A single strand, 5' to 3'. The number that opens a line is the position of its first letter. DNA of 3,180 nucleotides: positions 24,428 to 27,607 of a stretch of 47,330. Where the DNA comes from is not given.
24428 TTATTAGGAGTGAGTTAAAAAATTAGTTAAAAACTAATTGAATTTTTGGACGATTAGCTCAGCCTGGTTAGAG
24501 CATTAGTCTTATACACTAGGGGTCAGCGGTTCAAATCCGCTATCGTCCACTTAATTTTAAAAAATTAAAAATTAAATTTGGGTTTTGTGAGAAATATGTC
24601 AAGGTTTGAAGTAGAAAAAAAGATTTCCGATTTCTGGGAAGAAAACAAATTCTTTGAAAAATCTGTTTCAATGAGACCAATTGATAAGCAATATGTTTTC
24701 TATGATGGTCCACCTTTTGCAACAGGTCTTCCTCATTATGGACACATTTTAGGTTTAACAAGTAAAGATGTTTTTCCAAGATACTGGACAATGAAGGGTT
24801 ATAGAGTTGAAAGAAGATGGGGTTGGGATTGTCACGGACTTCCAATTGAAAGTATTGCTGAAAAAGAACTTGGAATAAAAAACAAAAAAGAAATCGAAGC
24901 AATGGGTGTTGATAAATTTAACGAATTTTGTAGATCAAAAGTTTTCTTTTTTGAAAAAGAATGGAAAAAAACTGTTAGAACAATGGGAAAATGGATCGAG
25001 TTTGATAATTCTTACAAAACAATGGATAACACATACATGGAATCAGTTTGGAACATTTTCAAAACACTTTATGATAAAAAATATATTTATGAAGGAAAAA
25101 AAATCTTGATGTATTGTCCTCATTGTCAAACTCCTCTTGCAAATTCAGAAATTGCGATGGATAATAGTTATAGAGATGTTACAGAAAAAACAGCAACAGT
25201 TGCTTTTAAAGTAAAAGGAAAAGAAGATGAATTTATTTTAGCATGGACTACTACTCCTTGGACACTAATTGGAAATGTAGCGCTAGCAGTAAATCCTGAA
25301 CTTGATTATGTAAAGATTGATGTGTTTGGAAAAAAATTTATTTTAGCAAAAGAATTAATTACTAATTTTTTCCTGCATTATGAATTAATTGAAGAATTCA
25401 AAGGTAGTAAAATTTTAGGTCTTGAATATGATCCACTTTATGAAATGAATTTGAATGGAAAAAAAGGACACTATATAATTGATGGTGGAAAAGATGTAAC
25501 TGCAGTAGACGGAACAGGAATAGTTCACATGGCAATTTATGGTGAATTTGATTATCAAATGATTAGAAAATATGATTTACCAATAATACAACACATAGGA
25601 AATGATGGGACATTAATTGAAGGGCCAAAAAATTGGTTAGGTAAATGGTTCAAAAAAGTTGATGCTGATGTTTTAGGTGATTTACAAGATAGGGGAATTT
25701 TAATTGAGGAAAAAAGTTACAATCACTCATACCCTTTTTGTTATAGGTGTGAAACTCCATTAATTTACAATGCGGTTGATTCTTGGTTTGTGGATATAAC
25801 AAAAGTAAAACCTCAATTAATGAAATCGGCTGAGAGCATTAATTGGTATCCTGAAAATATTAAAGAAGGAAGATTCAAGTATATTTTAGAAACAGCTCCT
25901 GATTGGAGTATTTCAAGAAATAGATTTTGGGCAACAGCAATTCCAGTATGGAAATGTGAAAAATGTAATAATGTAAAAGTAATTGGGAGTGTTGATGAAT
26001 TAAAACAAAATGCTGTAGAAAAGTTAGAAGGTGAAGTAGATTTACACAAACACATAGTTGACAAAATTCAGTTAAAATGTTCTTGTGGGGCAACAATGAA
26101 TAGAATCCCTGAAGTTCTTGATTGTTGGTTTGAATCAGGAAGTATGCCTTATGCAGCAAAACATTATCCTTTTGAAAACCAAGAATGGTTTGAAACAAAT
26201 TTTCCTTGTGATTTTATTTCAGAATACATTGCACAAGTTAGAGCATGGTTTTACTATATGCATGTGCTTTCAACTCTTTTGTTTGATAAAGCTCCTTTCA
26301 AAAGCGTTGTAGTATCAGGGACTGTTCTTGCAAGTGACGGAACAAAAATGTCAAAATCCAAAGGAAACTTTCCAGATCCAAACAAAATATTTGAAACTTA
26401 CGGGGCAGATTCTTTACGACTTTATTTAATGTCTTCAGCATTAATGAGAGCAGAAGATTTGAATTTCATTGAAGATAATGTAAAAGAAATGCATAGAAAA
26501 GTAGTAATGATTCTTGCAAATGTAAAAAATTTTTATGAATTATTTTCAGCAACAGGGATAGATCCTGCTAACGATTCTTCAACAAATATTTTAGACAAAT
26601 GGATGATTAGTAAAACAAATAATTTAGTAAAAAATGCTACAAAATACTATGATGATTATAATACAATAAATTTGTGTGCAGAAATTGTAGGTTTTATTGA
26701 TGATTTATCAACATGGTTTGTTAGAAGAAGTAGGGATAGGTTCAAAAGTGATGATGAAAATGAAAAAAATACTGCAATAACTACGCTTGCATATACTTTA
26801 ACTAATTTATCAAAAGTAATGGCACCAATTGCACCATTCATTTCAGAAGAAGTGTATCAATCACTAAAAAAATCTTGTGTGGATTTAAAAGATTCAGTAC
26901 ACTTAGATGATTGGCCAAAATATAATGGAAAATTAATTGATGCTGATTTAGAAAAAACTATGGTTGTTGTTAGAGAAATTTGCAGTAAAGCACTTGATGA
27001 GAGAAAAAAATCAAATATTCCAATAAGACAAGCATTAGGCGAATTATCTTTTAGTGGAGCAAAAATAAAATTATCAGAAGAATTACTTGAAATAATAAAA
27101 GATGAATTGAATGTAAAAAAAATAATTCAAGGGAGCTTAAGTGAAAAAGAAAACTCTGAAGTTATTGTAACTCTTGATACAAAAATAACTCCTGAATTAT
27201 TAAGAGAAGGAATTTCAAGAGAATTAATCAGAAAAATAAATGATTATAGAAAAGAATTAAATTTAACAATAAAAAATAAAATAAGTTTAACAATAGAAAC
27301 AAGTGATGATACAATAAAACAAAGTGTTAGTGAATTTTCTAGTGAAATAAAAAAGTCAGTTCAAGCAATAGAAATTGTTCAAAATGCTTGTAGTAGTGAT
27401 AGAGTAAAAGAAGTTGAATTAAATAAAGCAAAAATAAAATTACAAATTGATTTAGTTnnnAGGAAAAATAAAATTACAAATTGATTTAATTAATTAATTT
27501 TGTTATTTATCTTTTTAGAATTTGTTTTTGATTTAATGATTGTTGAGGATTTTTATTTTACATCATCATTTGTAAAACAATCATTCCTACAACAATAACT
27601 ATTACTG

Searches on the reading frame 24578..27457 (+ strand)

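Call 59: search_protein_families(library=pfam, proteins=[window:24578-27457:+], max_evalue=0.00001)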
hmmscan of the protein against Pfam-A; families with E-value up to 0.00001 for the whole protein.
window:24578-27457:+ (960 aa): 4 families
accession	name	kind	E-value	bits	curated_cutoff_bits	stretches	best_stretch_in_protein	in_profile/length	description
PF00133.28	tRNA-synt_1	-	4.3e-131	437.9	22.7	1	16-628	2-413/414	tRNA synthetases class I (I, L, M and V)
PF08264.19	Anticodon_1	-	2.2e-30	105.9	25.1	1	673-818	1-142/148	Anticodon-binding domain of tRNA ligase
PF09334.17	tRNA-synt_1g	-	5.1e-25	88.5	20.1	2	46-194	8-137/391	tRNA synthetases class I (M)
PF19302.4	DUF5915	-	8.5e-20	71.5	27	1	828-958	66-193/195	Domain of unknown function (DUF5915)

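Call 61: search_protein_families(library=ncbifam, proteins=[window:24578-27457:+], max_evalue=1e-10)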
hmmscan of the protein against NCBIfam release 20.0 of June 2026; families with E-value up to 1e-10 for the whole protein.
window:24578-27457:+ (960 aa): 15 families
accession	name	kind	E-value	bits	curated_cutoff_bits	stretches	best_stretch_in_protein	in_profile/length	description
TIGR00392.1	ileS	equivalog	1.2e-247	824.4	621.4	1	11-824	10-848/861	isoleucine--tRNA ligase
NF000257.1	MupA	exception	1.7e-218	727.9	1900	1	12-849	8-844/1024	mupirocin-resistant isoleucine--tRNA ligase MupA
NF000258.1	MupB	exception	2.9e-212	707.4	1900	1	13-850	9-847/1033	mupirocin-resistant isoleucine--tRNA ligase MupB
NF009687.0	PRK13208.1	equivalog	5.5e-133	444.9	738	2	305-857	259-794/801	valine--tRNA ligase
TIGR00422.1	valS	equivalog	5.1e-129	431.7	612.1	2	305-911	260-846/863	valine--tRNA ligase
NF004349.1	PRK05729.1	equivalog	5e-107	359.2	704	2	309-859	258-777/860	valine--tRNA ligase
NF040702.1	ileS_w_GNAT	exception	2.1e-92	310.4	1999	2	253-849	447-1039/1100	isoleucine--tRNA ligase, N-acetyltransferase domain-containing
NF011492.0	PRK14900.1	equivalog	5.1e-75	253.1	1783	2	307-834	272-778/1044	valine--tRNA ligase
NF008957.0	PRK12300.1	subfamily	2.6e-65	221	677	2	10-284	7-285/946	leucine--tRNA ligase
NF000540.1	alt_ValS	exception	9.5e-64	215.7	900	2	311-826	281-801/827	valine--tRNA ligase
TIGR00395.1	leuS_arch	equivalog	3.2e-61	207.5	648.5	2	11-283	2-278/938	leucine--tRNA ligase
TIGR00396.1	leuS_bact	equivalog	5.4e-45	153.8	548.4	2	11-193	5-168/843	leucine--tRNA ligase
TIGR00398.1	metG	equivalog_domain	1.1e-33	116.8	336.35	2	574-766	312-504/530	methionine--tRNA ligase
NF001100.0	PRK00133.1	equivalog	4.4e-26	91.6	587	2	577-811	317-541/676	methionine--tRNA ligase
NF008900.0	PRK12267.1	equivalog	1.1e-21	77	598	1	526-765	237-478/648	methionine--tRNA ligase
